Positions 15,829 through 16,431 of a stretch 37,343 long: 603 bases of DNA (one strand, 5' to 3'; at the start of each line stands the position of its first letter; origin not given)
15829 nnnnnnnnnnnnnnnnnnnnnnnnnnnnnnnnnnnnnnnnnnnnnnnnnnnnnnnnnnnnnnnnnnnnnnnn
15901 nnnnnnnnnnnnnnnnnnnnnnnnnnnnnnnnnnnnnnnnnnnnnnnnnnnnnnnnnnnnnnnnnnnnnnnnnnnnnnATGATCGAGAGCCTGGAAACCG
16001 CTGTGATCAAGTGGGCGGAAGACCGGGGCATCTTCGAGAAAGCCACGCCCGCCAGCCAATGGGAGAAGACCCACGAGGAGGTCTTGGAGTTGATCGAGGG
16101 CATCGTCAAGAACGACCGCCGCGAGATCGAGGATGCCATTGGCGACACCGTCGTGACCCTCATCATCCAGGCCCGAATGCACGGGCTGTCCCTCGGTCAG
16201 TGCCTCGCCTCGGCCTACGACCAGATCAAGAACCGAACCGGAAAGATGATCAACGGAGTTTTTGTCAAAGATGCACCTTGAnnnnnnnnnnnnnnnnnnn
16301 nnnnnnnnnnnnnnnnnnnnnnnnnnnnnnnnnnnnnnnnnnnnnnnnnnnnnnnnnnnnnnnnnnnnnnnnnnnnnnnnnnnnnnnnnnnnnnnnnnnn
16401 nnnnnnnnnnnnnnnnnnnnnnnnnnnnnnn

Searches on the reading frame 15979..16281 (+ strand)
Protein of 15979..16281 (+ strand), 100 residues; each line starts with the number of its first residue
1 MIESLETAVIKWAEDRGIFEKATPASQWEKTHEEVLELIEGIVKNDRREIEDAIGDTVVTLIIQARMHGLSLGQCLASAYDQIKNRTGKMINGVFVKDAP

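Call 6: search_protein_families(library=pfam, proteins=[window:15979-16281:+], max_evalue=1)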
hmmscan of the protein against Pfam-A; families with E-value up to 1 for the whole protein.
window:15979-16281:+ (100 aa): 3 families
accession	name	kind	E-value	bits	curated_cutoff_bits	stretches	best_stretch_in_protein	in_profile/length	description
PF03819.22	MazG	-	3.3e-06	27.7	22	1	24-87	3-70/74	MazG nucleotide pyrophosphohydrolase domain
PF01503.22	PRA-PH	-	0.00086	20.1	21.3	1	28-78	31-81/86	Phosphoribosyl-ATP pyrophosphohydrolase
PF12643.12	MazG-like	-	0.11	13.2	27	1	34-76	18-59/85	MazG-like family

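Call 7: search_protein_families(library=phrogs, proteins=[window:15979-16281:+], max_evalue=0.01)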
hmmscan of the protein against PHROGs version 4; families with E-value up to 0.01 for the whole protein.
window:15979-16281:+ (100 aa): 9 families
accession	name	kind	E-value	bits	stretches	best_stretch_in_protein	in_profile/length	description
phrog_1992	-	other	4.7e-33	116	2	1-71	91-161/293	MazG-like pyrophosphatase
phrog_715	-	other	9e-31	107.7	1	3-99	7-117/123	MazG-like pyrophosphatase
phrog_1994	-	DNA, RNA and nucleotide metabolism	3.3e-22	80.2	1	3-98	68-167/170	DNA binding protein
phrog_14652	-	DNA, RNA and nucleotide metabolism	2.8e-19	70.5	1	3-98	162-256/261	DNA binding protein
phrog_7855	-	other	1e-18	69.1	2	2-62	105-165/291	mazG nucleotide pyrophosphohydrolase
phrog_28554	-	other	2.3e-16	61.1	1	3-98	136-231/236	MazG-like pyrophosphatase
phrog_31057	-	unknown function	6.9e-06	26.5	0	4-63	134-192/309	-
phrog_671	-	other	0.00014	21.5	1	19-69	557-610/678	nucleotide pyrophosphohydrolase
phrog_5164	-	unknown function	0.001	20.2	1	21-59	10-48/91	-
